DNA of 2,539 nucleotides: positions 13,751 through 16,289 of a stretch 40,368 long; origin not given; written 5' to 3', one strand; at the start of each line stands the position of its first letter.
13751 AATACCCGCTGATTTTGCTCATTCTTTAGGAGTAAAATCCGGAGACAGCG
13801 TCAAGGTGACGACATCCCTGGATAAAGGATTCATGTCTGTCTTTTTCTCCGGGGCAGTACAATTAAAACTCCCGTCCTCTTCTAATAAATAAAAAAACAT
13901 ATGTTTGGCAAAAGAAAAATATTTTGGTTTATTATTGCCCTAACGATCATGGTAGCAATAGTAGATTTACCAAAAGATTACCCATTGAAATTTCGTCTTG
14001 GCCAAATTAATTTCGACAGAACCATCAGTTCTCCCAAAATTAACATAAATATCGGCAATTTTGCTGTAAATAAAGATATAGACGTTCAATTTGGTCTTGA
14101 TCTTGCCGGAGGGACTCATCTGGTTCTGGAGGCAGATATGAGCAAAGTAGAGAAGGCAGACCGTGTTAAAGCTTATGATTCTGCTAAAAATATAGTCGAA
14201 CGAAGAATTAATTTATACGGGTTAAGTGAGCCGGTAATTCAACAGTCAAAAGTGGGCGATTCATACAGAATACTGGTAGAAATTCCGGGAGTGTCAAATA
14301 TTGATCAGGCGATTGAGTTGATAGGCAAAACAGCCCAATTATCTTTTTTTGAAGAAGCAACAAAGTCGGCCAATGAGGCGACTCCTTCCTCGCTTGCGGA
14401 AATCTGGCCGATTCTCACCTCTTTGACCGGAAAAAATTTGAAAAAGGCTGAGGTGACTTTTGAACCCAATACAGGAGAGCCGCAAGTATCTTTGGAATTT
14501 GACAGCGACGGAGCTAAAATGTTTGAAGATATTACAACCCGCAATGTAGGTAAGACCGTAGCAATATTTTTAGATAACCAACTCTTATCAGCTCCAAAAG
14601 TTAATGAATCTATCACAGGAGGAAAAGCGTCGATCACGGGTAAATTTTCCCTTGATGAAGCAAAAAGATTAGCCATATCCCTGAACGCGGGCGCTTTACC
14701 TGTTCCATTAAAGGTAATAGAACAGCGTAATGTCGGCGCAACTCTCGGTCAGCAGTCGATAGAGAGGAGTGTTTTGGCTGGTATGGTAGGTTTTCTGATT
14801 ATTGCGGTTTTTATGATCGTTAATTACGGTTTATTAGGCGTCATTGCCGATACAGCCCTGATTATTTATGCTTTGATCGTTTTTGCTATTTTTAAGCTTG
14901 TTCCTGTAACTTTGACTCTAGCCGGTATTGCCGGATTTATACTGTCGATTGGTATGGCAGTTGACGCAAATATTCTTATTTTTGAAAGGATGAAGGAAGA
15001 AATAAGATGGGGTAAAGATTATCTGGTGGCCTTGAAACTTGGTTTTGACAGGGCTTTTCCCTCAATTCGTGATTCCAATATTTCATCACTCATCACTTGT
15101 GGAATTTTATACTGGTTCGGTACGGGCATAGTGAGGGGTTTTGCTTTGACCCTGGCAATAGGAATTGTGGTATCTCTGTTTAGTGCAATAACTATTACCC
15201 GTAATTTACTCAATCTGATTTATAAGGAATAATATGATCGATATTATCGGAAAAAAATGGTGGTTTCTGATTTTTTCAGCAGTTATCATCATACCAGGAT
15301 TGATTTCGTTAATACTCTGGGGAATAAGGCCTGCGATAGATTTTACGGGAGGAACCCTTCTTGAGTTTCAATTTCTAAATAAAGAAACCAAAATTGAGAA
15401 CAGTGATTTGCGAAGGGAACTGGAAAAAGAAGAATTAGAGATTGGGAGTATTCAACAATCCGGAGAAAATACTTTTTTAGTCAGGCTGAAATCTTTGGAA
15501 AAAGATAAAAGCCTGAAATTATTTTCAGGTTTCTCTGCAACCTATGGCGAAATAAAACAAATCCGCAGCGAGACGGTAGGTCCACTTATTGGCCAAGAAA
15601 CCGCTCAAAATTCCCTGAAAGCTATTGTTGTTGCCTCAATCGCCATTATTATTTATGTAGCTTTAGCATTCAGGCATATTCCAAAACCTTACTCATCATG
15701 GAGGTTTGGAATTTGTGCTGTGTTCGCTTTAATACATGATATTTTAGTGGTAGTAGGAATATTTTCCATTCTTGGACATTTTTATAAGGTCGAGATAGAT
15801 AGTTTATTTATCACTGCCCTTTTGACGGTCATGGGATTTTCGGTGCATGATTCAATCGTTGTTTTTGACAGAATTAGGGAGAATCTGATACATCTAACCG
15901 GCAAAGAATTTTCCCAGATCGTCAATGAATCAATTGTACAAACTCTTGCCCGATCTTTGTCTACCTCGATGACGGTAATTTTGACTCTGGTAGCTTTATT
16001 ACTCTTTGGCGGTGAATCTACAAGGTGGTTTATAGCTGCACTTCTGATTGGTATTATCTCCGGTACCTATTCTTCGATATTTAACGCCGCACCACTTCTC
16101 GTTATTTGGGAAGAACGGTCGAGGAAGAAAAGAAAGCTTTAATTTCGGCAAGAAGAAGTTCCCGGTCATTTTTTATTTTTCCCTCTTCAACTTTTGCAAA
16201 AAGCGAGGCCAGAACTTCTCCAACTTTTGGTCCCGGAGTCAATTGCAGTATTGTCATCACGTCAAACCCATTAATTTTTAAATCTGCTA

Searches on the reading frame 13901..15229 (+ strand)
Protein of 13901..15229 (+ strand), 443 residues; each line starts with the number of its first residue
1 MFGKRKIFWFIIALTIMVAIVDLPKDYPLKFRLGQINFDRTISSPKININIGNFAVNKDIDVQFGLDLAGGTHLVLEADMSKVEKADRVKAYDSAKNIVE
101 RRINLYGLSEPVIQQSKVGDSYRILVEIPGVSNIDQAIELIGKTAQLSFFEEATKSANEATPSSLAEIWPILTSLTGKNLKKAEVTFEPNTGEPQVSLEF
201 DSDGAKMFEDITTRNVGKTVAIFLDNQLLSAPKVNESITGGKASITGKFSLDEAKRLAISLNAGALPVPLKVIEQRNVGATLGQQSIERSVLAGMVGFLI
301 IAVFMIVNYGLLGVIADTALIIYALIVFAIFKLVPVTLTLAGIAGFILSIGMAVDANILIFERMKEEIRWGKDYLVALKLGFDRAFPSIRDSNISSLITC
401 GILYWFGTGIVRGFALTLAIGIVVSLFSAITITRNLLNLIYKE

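Call 25: search_protein_families(library=pfam, proteins=[window:13901-15229:+], max_evalue=0.00001)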
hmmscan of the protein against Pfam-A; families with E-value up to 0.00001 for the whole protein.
window:13901-15229:+ (443 aa): 4 families
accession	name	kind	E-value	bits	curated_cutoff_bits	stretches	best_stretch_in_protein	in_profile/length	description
PF22599.2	SecDF_P1_head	-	1.4e-34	118.8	27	1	174-268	20-114/114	SecDF, P1 head subdomain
PF21760.3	SecD_1st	-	9.6e-18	63.8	27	1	93-151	2-57/60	Protein translocase subunit SecDF, P1 domain, N-terminal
PF02355.23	SecD_SecF_C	-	8.7e-14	51.8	20.5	1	271-441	14-187/189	Protein export membrane protein SecD/SecF, C-terminal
PF03176.21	MMPL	-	1.7e-06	27.7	20.5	1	311-434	178-296/333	MMPL family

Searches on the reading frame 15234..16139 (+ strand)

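Call 25: search_protein_families(library=pfam, proteins=[window:15234-16139:+], max_evalue=0.00001)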
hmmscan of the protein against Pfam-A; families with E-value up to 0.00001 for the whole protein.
window:15234-16139:+ (302 aa): 1 family
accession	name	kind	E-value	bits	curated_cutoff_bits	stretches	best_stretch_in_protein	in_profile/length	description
PF02355.23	SecD_SecF_C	-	2.3e-55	187.4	20.5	1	103-294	9-188/189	Protein export membrane protein SecD/SecF, C-terminal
